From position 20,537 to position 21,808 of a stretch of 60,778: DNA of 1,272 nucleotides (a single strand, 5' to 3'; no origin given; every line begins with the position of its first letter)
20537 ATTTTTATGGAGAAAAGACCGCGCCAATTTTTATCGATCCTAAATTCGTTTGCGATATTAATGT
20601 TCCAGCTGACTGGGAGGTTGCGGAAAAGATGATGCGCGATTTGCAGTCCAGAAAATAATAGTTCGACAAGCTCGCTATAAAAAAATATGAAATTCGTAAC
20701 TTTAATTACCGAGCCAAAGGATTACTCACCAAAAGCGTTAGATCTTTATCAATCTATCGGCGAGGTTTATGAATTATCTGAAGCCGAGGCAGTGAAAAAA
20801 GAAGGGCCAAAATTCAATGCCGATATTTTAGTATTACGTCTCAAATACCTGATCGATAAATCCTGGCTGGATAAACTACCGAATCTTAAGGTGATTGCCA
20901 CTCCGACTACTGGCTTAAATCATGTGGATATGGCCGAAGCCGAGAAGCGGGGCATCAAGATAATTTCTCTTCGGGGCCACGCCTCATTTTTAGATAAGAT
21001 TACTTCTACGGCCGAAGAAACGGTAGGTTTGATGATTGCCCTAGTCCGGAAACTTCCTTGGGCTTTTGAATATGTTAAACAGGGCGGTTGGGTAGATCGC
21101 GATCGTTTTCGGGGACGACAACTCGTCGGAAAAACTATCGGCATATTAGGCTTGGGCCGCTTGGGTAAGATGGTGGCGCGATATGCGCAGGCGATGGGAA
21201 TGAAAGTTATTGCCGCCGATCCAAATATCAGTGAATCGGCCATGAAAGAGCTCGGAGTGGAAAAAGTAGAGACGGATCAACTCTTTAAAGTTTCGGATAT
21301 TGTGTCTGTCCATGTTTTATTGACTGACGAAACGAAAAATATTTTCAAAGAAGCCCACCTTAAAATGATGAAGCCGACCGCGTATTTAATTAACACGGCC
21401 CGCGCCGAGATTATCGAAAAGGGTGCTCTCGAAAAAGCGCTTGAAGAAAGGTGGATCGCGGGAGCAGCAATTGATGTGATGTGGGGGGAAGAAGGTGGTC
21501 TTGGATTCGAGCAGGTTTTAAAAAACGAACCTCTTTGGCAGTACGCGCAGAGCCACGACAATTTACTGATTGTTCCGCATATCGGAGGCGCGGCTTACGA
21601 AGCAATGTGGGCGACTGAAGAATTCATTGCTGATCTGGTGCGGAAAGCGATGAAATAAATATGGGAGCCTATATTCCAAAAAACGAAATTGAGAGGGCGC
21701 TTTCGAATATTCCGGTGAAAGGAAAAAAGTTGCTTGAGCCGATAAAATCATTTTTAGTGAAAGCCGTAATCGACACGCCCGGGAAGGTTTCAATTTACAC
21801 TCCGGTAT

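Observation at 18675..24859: NeuC-NeuA-NeuB sialic-acid pathway embedded in a CPR glycan locus, with three unusual co-transcribed partners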

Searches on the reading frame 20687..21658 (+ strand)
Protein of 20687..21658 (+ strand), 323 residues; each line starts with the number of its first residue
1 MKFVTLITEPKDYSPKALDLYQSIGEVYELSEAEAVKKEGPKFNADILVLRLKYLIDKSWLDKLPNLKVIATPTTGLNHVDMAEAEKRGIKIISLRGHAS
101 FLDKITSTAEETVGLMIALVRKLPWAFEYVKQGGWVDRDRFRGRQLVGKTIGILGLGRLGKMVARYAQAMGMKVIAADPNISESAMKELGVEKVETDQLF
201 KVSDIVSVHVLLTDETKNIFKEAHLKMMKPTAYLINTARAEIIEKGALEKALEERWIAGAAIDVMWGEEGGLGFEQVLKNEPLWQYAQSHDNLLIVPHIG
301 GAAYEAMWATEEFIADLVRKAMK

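Call 4: search_protein_families(library=pfam, proteins=[window:20687-21658:+], max_evalue=0.01)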
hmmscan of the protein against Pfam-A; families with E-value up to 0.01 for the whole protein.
window:20687-21658:+ (323 aa): 8 families
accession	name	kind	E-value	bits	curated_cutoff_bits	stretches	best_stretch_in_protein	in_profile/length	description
PF02826.25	2-Hacid_dh_C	-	1.3e-54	184.7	25.1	1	113-300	1-178/178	D-isomer specific 2-hydroxyacid dehydrogenase, NAD binding domain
PF00389.36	2-Hacid_dh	-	7.5e-12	45.5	24.6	1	14-311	8-106/134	D-isomer specific 2-hydroxyacid dehydrogenase, catalytic domain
PF22660.2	RS_preATP-grasp-like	-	2.3e-07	31.5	27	1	149-229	2-83/98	Ribonucleotide synthetase preATP-grasp domain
PF03446.21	NAD_binding_2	-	0.0002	21.8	21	1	150-257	1-112/161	NAD binding domain of 6-phosphogluconate dehydrogenase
PF00670.27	AdoHcyase_NAD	-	0.00022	21.8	27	1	146-240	21-112/162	S-adenosyl-L-homocysteine hydrolase, NAD binding domain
PF07991.19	KARI_N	-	0.00052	20.1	20.6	1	146-234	2-91/165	Acetohydroxy acid isomeroreductase, NADPH-binding domain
PF03807.23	F420_oxidored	-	0.0021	19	21.6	1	150-209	1-66/94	NADP oxidoreductase coenzyme F420-dependent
PF00107.32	ADH_zinc_N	-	0.005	17.2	31.8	1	159-194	2-38/129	Zinc-binding dehydrogenase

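Call 5: search_protein_families(library=ncbifam, proteins=[window:20687-21658:+], max_evalue=0.01)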
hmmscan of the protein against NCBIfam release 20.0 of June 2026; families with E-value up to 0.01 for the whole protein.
window:20687-21658:+ (323 aa): 34 families (the best 25 are shown)
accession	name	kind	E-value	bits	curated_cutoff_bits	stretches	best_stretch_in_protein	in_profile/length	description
TIGR01327.1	PGDH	equivalog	9.2e-59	199.6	454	1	43-322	39-301/525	phosphoglycerate dehydrogenase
NF009714.1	PRK13243.1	equivalog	3.2e-56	191.1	455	1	44-316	45-307/332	glyoxylate reductase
NF005069.0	PRK06487.1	equivalog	9.9e-47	159.5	448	1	44-307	47-296/320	2-hydroxyacid dehydrogenase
NF006263.0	PRK08410.1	equivalog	4e-46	157.8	389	1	16-310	14-295/311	D-2-hydroxyacid dehydrogenase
NF005387.0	PRK06932.1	equivalog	4.4e-45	154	492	1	44-307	44-295/314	2-hydroxyacid dehydrogenase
NF008759.0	PRK11790.1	equivalog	6.4e-42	143.7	404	1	44-317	54-312/410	phosphoglycerate dehydrogenase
NF000492.1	vanH_gen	exception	6.2e-37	127.3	540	1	67-305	67-291/312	D-lactate dehydrogenase VanH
NF005750.0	PRK07574.1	equivalog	1.2e-36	126.7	329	1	58-266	106-312/386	NAD-dependent formate dehydrogenase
NF000004.1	vanH-D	exception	7e-31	107.5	550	1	66-299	72-294/323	D-lactate dehydrogenase VanH-D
NF041369.1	Dhydh_Halo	equivalog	1.7e-30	106.3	400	1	74-321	63-290/305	D-2-hydroxyacid dehydrogenase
NF011938.0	PRK15409.1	equivalog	1.6e-29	103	492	1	18-311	19-298/324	glyoxylate/hydroxypyruvate reductase GhrB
NF000371.1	vanH_Agroup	exception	8.5e-28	97.5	700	1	66-300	71-294/322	VanH-A/VanH-Pt family D-lactate dehydrogenase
NF001309.0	PRK00257.1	equivalog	9.1e-27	94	434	2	139-269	107-237/379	4-phosphoerythronate dehydrogenase PdxB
NF005027.0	PRK06436.1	equivalog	9e-26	90.7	261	1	41-268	31-239/303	2-hydroxyacid dehydrogenase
NF000112.1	vanH-Amyco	exception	2.7e-25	89.4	625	1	68-300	97-318/348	VanH-AOV family D-lactate dehydrogenase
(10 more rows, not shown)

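Call 29: search_solved_structures(query=window:20687-21658:+, max_evalue=1e-20, show_alignments=1)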
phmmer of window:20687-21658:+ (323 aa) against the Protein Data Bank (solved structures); distinct sequences matched with E-value up to 1e-20: 84 (the best 60 are shown).
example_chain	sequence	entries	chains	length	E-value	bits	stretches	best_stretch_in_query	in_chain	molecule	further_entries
1wwk_A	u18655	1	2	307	3e-48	168.1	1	45-321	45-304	phosphoglycerate dehydrogenase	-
5aov_A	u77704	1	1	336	2.7e-41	145.3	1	44-315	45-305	GLYOXYLATE REDUCTASE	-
8wph_A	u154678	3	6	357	6.2e-39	137.5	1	51-310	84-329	McyI-NAD | McyI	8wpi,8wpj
9jnq_A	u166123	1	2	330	1.6e-38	136.2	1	56-312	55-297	McyI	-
6bii_A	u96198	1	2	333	2.1e-38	135.8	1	44-315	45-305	Glyoxylate reductase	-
2dbq_A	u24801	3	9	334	2.4e-38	135.6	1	44-315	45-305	Glyoxylate reductase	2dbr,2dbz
8wpq_A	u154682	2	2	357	4.3e-38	134.8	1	51-310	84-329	McyI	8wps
8wpo_A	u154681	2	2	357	4.3e-38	134.8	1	51-310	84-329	McyI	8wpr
9jnr_A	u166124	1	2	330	2e-37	132.6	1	57-313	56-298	McyI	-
6plf_A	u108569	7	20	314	3.9e-35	125.1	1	48-313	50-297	D-3-phosphoglycerate dehydrogenase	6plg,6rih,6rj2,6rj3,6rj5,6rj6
7ewh_A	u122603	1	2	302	3.9e-35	125.1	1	48-312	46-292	D-3-phosphoglycerate dehydrogenase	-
7dkm_A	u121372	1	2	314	4e-35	125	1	48-313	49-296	D-3-phosphoglycerate dehydrogenase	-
5n6c_A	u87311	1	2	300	4e-35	125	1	48-312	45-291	D-3-phosphoglycerate dehydrogenase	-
6cwa_A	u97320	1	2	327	4.5e-35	124.9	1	48-313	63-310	D-3-phosphoglycerate dehydrogenase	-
2ekl_A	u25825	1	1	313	4.6e-35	124.8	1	43-321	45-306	D-3-phosphoglycerate dehydrogenase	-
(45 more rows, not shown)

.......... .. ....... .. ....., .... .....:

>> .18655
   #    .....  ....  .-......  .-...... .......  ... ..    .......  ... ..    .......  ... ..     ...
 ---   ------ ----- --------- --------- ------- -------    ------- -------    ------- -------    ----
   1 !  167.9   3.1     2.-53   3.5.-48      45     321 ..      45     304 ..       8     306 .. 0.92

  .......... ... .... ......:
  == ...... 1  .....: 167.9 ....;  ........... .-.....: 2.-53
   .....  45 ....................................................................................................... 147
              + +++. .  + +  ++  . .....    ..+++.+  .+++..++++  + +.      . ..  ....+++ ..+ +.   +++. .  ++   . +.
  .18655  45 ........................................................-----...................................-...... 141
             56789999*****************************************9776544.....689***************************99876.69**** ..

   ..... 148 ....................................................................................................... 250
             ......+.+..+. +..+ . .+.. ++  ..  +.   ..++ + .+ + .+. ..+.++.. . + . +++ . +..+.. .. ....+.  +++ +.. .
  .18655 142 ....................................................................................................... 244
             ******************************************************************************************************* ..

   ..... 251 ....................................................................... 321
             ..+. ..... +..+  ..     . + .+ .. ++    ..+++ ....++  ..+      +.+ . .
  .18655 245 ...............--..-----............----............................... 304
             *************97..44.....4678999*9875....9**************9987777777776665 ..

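Call 36: find_homologous_proteins(query=window:20687-21658:+, max_evalue=1e-30)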
Query window:20687-21658:+ (323 aa): 1694 proteins with E <= 1e-30 among 5693 candidates; the best 120 are listed.
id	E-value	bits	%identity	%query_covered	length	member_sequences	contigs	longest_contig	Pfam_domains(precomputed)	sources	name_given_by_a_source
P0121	1.9e-208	709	100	100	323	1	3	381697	PF00389.37,PF02826.26,PF22660.3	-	-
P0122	4.6e-190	649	90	100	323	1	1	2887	PF03446.22,PF00389.37,PF02826.26,PF22660.3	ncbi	-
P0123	9.4e-161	552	76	98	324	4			PF00670.28,PF00389.37,PF02826.26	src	-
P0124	4.9e-157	540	72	99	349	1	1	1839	PF00389.37,PF02826.26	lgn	-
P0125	1.4e-153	529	73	99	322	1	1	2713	PF00389.37,PF02826.26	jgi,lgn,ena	-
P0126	8.8e-151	520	72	100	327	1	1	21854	PF00389.37,PF02826.26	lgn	-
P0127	1.6e-150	519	74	99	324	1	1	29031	PF00389.37,PF02826.26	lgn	-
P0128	3.4e-148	511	74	98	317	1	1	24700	PF00389.37,PF02826.26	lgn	-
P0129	4.2e-146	504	70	99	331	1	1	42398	PF00389.37,PF02826.26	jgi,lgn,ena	-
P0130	1.3e-134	467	62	98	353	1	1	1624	PF00389.37,PF02826.26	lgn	-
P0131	2.5e-131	456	67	98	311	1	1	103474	PF00389.37,PF02826.26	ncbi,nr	ncbi:MAG: hypothetical protein HZB99_03305 [Candidatus Harrisonbacteria bacterium]|nr:hypothetical p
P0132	4.6e-129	448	67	99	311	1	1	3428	PF00389.37,PF02826.26,PF22660.3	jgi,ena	-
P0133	4.5e-128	445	66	98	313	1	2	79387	PF00670.28,PF00389.37,PF02826.26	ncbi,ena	ncbi:MAG: NAD(P)-dependent oxidoreductase [Patescibacteria group bacterium]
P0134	6.0e-128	445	67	97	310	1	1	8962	PF00389.37,PF02826.26,PF22660.3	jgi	jgi:D-3-phosphoglycerate dehydrogenase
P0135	3.9e-126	439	63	100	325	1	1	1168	PF03446.22,PF00389.37,PF02826.26,PF22660.3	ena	-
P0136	6.4e-126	438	65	98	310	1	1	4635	PF00389.37,PF02826.26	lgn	-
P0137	2.2e-124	433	64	99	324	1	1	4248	PF00389.37,PF02826.26,PF22660.3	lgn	-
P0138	4.2e-124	432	62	100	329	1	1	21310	PF00670.28,PF03446.22,PF00389.37,PF02826.26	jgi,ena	-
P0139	8.2e-124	431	64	98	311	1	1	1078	PF00389.37,PF02826.26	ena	-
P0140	1.4e-123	430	63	98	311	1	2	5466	PF00389.37,PF02826.26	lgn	-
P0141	1.8e-123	430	64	97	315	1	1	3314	PF00670.28,PF00389.37,PF02826.26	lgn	-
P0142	5.8e-123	428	63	98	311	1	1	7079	PF00670.28,PF00389.37,PF02826.26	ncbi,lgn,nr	ncbi:MAG: NAD(P)-dependent oxidoreductase [bacterium]|nr:NAD(P)-dependent oxidoreductase [bacterium]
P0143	1.1e-122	427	63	98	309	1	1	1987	PF00670.28,PF00389.37,PF02826.26,PF22660.3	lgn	-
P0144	2.3e-122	426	64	98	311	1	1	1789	PF00389.37,PF02826.26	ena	-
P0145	4.1e-122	426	63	98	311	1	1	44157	PF00389.37,PF02826.26,PF22660.3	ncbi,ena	-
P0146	7.3e-122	425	63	98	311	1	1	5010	PF00389.37,PF02826.26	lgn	-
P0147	2.1e-121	423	64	98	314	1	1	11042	PF00389.37,PF02826.26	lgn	-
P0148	5.9e-121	422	63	98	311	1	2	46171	PF00389.37,PF02826.26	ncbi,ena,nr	ncbi:MAG: hypothetical protein G01um101419_379 [Parcubacteria group bacterium Gr01-1014_19]|nr:MAG: 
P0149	6.3e-121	422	63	98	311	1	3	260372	PF00389.37,PF02826.26,PF22660.3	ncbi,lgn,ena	ncbi:MAG: NAD(P)-dependent oxidoreductase [Patescibacteria group bacterium]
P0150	6.4e-121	422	62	98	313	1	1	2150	PF00389.37,PF02826.26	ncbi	-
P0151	1.6e-120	420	62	100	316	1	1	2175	PF00389.37,PF02826.26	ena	-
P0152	1.6e-120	420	64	98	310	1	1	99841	PF00389.37,PF02826.26,PF22660.3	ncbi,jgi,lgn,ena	-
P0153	1.6e-120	420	63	97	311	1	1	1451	PF00389.37,PF02826.26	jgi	jgi:D-3-phosphoglycerate dehydrogenase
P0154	2.3e-120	420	63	98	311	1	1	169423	PF00389.37,PF02826.26,PF22660.3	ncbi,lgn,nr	ncbi:MAG: NAD(P)-dependent oxidoreductase [bacterium]|nr:NAD(P)-dependent oxidoreductase [bacterium]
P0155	3.8e-120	419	63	98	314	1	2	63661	PF00389.37,PF02826.26,PF22660.3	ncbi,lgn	-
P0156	4.8e-120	419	60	99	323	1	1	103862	PF00389.37,PF02826.26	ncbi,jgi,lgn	-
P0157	6.2e-120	418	63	98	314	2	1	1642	PF00389.37,PF02826.26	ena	-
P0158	6.2e-120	418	61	99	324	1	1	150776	PF00389.37,PF02826.26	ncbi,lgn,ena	-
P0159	1.2e-119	417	62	98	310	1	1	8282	PF00389.37,PF02826.26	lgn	-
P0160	1.2e-119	417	61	98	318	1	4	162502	PF00389.37,PF02826.26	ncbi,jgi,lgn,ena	-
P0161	2.5e-119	416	60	100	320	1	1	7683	PF00389.37,PF02826.26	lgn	-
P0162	1.1e-118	414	61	100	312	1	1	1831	PF00389.37,PF02826.26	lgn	-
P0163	2.0e-118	414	61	98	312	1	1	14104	PF00389.37,PF02826.26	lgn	-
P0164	2.0e-118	413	62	98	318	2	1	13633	PF00389.37,PF02826.26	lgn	-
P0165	2.2e-118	413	62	98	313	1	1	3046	PF00389.37,PF02826.26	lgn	-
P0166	3.4e-118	413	59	98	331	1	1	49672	PF00389.37,PF02826.26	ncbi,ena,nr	ncbi:MAG: hypothetical protein G01um101433_312 [Parcubacteria group bacterium Gr01-1014_33]|nr:MAG: 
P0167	4.4e-118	412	60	99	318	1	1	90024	PF00389.37,PF02826.26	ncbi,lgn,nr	ncbi:MAG: hypothetical protein HYT03_01205 [Candidatus Harrisonbacteria bacterium]|nr:hypothetical p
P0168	7.1e-118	412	62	98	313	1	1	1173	PF00389.37,PF02826.26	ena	-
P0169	7.9e-118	412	59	99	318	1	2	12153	PF00670.28,PF00389.37,PF02826.26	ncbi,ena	-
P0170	8.1e-118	411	60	99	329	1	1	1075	PF03446.22,PF00389.37,PF02826.26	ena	-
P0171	1.8e-117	410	60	99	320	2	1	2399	PF00389.37,PF02826.26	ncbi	-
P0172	3.4e-117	409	61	98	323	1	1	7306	PF00670.28,PF00389.37,PF02826.26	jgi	jgi:D-3-phosphoglycerate dehydrogenase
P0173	4.8e-117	409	59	100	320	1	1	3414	PF00389.37,PF02826.26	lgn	-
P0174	8.6e-117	408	59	98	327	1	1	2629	PF00389.37,PF02826.26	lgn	-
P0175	1.0e-116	408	59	98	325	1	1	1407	PF00670.28,PF00389.37,PF02826.26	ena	-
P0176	1.1e-116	408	61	100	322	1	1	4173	PF00389.37,PF02826.26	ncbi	-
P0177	1.3e-116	407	59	99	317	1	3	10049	PF00389.37,PF02826.26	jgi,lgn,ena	-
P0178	2.3e-116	407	62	98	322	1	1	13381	PF00389.37,PF02826.26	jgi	-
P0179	2.5e-116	407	59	100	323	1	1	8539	PF00389.37,PF02826.26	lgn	-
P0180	6.2e-116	405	59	98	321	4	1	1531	PF00389.37,PF02826.26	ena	-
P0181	8.4e-116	405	58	99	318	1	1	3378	PF03446.22,PF00389.37,PF02826.26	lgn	-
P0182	1.6e-115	404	61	97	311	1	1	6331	PF00389.37,PF02826.26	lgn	-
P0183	2.1e-115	404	60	98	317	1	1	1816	PF00389.37,PF02826.26,PF22660.3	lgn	-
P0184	2.2e-115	403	60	98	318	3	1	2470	PF00389.37,PF02826.26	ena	-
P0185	2.3e-115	403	61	98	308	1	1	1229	PF00389.37,PF02826.26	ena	-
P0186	3.2e-115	403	59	99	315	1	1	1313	PF00389.37,PF02826.26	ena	-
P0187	3.3e-115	403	59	98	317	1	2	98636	PF00389.37,PF02826.26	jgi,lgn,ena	jgi:D-3-phosphoglycerate dehydrogenase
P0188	4.2e-115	403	61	97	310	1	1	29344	PF00670.28,PF00389.37,PF02826.26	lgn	-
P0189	7.3e-115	402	58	99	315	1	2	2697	PF00389.37,PF02826.26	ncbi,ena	-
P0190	8.5e-115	402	59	98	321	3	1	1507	PF00389.37,PF02826.26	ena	-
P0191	9.8e-115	401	60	98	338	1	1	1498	PF00389.37,PF02826.26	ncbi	-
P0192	1.1e-114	401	60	100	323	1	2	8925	PF00389.37,PF02826.26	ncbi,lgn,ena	-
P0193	1.4e-114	401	59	98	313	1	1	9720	PF00389.37,PF02826.26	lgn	-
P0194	1.6e-114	401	58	100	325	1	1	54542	PF00389.37,PF02826.26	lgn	-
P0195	1.7e-114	401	60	100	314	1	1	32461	PF00389.37,PF02826.26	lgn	-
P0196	2.1e-114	400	59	99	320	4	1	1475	PF00389.37,PF02826.26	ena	-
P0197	2.2e-114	400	58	100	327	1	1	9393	PF00389.37,PF02826.26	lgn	-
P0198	2.7e-114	400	59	98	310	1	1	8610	PF00389.37,PF02826.26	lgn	-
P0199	5.4e-114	399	59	98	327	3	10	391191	PF00389.37,PF02826.26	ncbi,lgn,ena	ncbi:MAG: NAD(P)-dependent oxidoreductase [Patescibacteria group bacterium]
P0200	6.6e-114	399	62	97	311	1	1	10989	PF00389.37,PF02826.26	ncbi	-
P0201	7.9e-114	398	60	98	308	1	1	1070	PF00389.37,PF02826.26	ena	-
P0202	9.1e-114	398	59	99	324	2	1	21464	PF00389.37,PF02826.26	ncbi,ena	-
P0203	1.2e-113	398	59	99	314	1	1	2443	PF00389.37,PF02826.26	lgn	-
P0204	1.5e-113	397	60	98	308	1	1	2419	PF00389.37,PF02826.26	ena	-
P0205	1.5e-113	397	59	98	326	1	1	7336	PF03446.22,PF00389.37,PF02826.26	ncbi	ncbi:MAG: NAD(P)-dependent oxidoreductase, partial [Patescibacteria group bacterium]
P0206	1.8e-113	397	59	98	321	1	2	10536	PF03446.22,PF00389.37,PF02826.26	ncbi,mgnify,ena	mgnify:FL=1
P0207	1.9e-113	397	60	98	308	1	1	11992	PF00389.37,PF02826.26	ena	-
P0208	2.1e-113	397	57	99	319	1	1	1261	PF00389.37,PF02826.26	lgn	-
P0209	3.0e-113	396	59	99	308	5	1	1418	PF00389.37,PF02826.26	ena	-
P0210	3.0e-113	396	60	98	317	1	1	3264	PF00389.37,PF02826.26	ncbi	-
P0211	3.4e-113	396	57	99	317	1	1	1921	PF00389.37,PF02826.26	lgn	-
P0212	4.2e-113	396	60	98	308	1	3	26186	PF00389.37,PF02826.26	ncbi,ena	-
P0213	4.4e-113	396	57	99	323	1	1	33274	PF00389.37,PF02826.26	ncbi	-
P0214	4.8e-113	396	59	97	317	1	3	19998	PF00389.37,PF02826.26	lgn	-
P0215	5.1e-113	396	58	98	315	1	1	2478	PF03446.22,PF00389.37,PF02826.26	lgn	-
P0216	5.9e-113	396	60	97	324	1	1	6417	PF00389.37,PF02826.26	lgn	-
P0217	8.4e-113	395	58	98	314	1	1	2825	PF00389.37,PF02826.26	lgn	-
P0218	9.9e-113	395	60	98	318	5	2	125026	PF00389.37,PF02826.26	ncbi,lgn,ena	-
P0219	1.1e-112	395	59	99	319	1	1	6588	PF00389.37,PF02826.26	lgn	-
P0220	1.2e-112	395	58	98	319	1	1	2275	PF00670.28,PF03446.22,PF00389.37,PF02826.26,PF07991.19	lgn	-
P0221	1.6e-112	394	58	99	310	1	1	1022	PF00389.37,PF02826.26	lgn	-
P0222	2.1e-112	394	58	99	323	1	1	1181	PF00389.37,PF02826.26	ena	-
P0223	2.5e-112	393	57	98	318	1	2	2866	PF00389.37,PF02826.26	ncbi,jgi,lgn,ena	-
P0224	2.7e-112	393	57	98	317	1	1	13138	PF00389.37,PF02826.26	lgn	-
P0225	3.2e-112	393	59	98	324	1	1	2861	PF00389.37,PF02826.26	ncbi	-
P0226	3.9e-112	393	58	98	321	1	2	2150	PF00389.37,PF02826.26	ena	-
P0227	6.1e-112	392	58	98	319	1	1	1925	PF00389.37,PF02826.26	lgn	-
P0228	7.2e-112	392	58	98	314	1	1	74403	PF00389.37,PF02826.26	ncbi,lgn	ncbi:MAG: 2-hydroxyacid dehydrogenase [Minisyncoccia bacterium]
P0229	7.7e-112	392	58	98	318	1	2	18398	PF00389.37,PF02826.26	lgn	-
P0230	9.1e-112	392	58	98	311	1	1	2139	PF00389.37,PF02826.26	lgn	-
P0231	9.7e-112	392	57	99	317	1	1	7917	PF00389.37,PF02826.26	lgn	-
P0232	9.9e-112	391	57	100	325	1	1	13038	PF00670.28,PF00389.37,PF02826.26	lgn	-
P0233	1.1e-111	391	58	99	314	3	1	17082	PF03446.22,PF00389.37,PF02826.26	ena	-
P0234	1.3e-111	391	59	99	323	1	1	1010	PF00389.37,PF02826.26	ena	-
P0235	2.2e-111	390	56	99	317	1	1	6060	PF00389.37,PF02826.26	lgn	-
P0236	2.3e-111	390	59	98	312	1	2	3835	PF00389.37,PF02826.26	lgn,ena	-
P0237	2.5e-111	390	57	100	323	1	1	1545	PF00389.37,PF02826.26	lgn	-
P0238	3.5e-111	390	56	100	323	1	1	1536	PF00389.37,PF02826.26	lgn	-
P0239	4.1e-111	389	57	97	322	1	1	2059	PF00389.37,PF02826.26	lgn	-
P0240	4.5e-111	389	60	99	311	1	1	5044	PF00389.37,PF02826.26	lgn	-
